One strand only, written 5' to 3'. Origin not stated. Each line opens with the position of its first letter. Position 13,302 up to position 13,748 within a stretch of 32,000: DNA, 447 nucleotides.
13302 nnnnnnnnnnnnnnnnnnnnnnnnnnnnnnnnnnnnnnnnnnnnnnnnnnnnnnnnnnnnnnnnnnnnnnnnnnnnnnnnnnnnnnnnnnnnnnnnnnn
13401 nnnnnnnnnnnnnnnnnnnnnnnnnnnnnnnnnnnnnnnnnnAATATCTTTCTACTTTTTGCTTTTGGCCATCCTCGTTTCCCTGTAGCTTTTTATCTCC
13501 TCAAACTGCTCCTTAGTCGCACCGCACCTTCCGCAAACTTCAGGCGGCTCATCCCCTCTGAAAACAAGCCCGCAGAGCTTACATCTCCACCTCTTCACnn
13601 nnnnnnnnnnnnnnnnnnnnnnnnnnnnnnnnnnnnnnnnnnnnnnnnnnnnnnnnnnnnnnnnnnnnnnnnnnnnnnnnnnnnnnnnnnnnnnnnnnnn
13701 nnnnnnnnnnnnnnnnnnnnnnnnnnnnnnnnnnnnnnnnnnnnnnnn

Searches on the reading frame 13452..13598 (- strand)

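Call 21: search_protein_families(library=pfam, proteins=[window:13452-13598:-])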
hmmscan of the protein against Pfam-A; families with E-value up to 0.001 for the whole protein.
window:13452-13598:- (48 aa): 2 families
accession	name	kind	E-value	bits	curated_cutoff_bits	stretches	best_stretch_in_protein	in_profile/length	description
PF21349.2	RUBY_RBDX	-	1.4e-13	50.5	26.5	1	4-33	1-30/30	Rubrerythrin, rubredoxin-like domain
PF23458.2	DUF7130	-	0.00012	22.4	35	1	4-33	54-84/89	Domain of unknown function (DUF7130)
